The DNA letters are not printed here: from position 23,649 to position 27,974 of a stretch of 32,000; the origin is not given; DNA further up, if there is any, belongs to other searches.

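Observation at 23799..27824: Giant prepilin-anchored, sequon-dense DUF2341/LamG-like surface protein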

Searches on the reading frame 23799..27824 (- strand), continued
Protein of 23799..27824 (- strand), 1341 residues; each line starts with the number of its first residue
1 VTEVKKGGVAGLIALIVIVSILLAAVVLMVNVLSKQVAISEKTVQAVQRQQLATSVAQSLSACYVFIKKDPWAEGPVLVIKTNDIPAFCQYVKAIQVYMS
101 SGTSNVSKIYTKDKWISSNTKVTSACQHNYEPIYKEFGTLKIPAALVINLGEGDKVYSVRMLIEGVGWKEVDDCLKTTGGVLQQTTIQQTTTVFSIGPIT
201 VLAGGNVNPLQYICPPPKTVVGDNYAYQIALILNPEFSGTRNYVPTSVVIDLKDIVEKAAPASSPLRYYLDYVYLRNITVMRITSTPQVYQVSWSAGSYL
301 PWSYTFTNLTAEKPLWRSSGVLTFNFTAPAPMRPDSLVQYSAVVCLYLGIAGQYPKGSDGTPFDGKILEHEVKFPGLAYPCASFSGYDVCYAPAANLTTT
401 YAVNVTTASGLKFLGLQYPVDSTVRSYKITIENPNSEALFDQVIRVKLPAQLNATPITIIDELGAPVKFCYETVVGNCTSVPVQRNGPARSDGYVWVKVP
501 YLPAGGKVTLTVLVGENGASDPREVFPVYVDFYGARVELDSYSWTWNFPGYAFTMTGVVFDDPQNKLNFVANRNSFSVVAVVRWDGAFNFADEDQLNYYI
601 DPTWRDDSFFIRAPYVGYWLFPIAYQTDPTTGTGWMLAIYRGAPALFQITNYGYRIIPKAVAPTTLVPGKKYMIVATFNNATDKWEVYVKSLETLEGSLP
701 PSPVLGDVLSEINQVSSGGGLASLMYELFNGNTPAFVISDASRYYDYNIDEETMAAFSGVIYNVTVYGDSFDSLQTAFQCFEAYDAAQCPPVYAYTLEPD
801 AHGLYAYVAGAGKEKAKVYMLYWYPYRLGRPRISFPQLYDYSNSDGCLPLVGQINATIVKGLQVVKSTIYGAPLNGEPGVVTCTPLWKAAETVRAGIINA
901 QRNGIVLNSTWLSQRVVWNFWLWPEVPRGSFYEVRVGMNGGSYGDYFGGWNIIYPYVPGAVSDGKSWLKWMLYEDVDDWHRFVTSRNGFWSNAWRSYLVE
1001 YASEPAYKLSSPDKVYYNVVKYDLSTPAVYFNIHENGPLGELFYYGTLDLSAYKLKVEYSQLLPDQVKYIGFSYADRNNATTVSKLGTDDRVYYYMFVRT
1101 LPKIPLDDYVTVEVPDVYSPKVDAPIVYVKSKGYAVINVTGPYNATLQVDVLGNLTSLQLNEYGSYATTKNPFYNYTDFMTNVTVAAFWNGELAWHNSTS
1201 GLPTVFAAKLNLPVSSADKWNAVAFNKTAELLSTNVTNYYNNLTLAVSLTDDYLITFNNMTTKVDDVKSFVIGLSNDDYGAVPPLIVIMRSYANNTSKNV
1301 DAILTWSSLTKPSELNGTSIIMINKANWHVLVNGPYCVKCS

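Call 57: search_protein_families(library=pfam, proteins=[P0020, P0033, P0019, P0022, P0024, P0016, P0013, P0018, P0037, P0014], max_evalue=0.01)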
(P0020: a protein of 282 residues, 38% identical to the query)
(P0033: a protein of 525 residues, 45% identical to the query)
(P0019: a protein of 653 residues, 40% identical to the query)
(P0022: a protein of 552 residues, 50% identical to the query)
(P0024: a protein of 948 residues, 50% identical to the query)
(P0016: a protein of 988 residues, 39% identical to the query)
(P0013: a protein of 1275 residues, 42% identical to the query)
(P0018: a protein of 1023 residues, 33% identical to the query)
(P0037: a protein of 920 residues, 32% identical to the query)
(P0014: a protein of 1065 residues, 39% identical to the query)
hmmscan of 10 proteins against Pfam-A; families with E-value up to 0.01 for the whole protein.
P0020 (282 aa): 1 family
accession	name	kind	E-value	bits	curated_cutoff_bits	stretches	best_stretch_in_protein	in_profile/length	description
PF10102.14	DUF2341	-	3.6e-06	27.8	23.4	1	112-160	22-74/84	Domain of unknown function (DUF2341)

P0033 (525 aa): 1 family
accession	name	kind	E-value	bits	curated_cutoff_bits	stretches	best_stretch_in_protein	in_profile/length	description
PF10102.14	DUF2341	-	5.3e-06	27.2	23.4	1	69-119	22-75/84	Domain of unknown function (DUF2341)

P0019 (653 aa): 1 family
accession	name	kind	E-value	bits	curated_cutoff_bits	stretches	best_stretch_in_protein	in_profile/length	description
PF10102.14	DUF2341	-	2.3e-31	108.5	23.4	2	72-131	19-82/84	Domain of unknown function (DUF2341)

P0022 (552 aa): 3 families
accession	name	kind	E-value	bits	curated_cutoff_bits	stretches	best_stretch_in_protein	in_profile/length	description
PF10102.14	DUF2341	-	1.9e-15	57.5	23.4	1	73-131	22-83/84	Domain of unknown function (DUF2341)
PF00715.22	IL2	-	0.0012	19.3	26.2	1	398-482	50-134/145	Interleukin 2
PF07889.17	DUF1664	-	0.0031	18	34.6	1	392-465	48-119/124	Protein of unknown function (DUF1664)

P0024 (948 aa): 13 families
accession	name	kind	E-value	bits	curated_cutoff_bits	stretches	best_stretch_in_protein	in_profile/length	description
PF10102.14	DUF2341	-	1.4e-14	54.7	23.4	1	72-129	22-82/84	Domain of unknown function (DUF2341)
PF13570.13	Beta-prop_ACSF4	-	2.7e-11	43.9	133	1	304-501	105-316/329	Beta-alanine-activating enzyme, beta-propeller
PF23414.1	Beta-prop_EML_2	-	9.2e-11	42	90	0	506-603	20-115/266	Echinoderm microtubule-associated protein second beta-propeller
PF25174.1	Beta-prop_THOC3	-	2.4e-10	40.3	305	1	462-580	145-262/272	THOC3 beta-propeller domain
PF12894.13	ANAPC4_WD40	-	3.1e-09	37.4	22.9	0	523-580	30-88/91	Anaphase-promoting complex subunit 4 WD40 domain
PF18975.6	DUF5711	-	3.1e-06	27.1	26.3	0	723-846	36-157/344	Family of unknown function (DUF5711)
PF13360.13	PQQ_2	-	4.3e-06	27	27.6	0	732-855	12-133/233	Outer membrane protein assembly factor BamB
PF24817.1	WD40_WDHD1_1st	-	7e-05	22.6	109.9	0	532-593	223-288/291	WDHD1 first WD40 domain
PF00400.38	WD40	-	0.00012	22.9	27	0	332-358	12-39/39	WD domain, G-beta repeat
PF24814.1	WD40_Prp19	-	0.00013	21.6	320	0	492-568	98-171/281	Prp19 WD40 domain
PF04053.20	B-prop_COPA_B_2nd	-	0.00075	19.5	57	0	520-598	19-93/248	COPA/B second beta-propeller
PF23389.1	Beta-prop_WDR19_1st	-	0.0014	18.2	27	0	839-884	9-55/325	WDR19 first beta-propeller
PF10282.15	Lactonase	-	0.006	16.3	21.7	0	499-570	257-331/344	Lactonase, 7-bladed beta-propeller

P0016 (988 aa): 1 family
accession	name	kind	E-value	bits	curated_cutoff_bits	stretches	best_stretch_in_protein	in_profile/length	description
PF10102.14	DUF2341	-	9.1e-14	52.1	23.4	1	663-721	22-83/84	Domain of unknown function (DUF2341)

P0013 (1275 aa): 1 family
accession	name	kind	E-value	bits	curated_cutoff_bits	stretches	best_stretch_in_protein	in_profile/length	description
PF10102.14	DUF2341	-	0.0019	19.1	23.4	1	495-548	23-79/84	Domain of unknown function (DUF2341)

P0018 (1023 aa): 0 families

P0037 (920 aa): 0 families

P0014 (1065 aa): 0 families

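Call 71: find_related_loci(query=A1, collection=genome_contigs, flank=6000)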
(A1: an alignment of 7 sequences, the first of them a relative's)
Query A1 (1341 aa) in genome_contigs; peptide patterns used: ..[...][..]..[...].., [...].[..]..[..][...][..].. (x = any residue, [..] = any of these).
182 stretches matched a pattern; 2 encode a relative of the query (tblastn E <= 1e-3); 2 distinct loci.
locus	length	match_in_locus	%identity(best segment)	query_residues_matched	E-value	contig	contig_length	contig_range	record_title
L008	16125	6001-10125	59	1-1341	0e+0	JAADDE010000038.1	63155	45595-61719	MAG: Thermoproteota archaeon isolate L_MaxBin.089 contig-127_185, whole genome shotgun sequence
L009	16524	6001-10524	36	1-1338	8e-133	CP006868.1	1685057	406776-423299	Ignicoccus pacificus DSM 13166, complete genome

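Call 77: find_encoding_contigs(protein=P0018, flank=8000, max_places=1)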
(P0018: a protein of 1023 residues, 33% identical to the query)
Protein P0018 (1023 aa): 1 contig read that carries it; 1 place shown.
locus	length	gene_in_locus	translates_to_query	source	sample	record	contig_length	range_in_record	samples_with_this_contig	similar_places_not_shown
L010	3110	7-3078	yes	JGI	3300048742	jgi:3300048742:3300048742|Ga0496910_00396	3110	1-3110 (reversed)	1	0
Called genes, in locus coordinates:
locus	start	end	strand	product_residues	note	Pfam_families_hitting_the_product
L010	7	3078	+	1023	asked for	-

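Call 78: find_encoding_contigs(protein=P0037, flank=8000, max_places=1)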
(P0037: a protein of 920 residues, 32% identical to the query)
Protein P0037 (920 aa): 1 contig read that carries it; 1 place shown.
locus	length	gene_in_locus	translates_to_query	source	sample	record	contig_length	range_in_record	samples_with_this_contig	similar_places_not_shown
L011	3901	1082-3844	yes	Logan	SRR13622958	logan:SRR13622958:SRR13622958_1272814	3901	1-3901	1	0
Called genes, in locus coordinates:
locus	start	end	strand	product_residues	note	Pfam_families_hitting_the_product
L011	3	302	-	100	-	?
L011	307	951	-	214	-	-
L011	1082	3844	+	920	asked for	-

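Call 81: find_encoding_contigs(protein=P0016, flank=8000, max_places=1)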
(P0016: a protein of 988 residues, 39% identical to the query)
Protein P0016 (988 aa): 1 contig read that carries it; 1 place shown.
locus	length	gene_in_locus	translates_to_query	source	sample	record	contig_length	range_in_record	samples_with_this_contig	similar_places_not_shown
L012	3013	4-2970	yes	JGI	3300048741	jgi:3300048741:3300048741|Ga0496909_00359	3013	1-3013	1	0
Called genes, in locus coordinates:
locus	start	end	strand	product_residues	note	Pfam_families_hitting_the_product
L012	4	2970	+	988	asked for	PF10102:DUF2341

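Call 82: find_encoding_contigs(protein=P0013, flank=8000, max_places=1)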
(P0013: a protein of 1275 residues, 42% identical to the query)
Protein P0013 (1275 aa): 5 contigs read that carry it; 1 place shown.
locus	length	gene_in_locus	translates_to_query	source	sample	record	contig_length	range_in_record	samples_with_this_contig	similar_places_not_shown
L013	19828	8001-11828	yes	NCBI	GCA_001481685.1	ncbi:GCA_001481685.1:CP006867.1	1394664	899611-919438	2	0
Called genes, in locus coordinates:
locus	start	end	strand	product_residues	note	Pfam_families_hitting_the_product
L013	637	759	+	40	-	-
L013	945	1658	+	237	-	PF06023:Csa1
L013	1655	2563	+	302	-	PF01867:Cas_Cas1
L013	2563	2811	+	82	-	PF09827:CRISPR_Cas2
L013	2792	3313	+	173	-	PF01930:Cas_Cas4, PF12705:PDDEXK_1 (weak)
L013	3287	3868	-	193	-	PF22662:Csa3_N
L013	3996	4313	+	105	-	PF01157:Ribosomal_L21e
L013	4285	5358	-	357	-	PF07992:Pyr_redox_2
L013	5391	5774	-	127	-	-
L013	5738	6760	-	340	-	PF09511:RNA_lig_T4_1 (weak)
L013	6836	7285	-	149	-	-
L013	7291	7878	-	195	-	-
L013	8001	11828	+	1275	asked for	-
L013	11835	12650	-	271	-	PF00348:polyprenyl_synt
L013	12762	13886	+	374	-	-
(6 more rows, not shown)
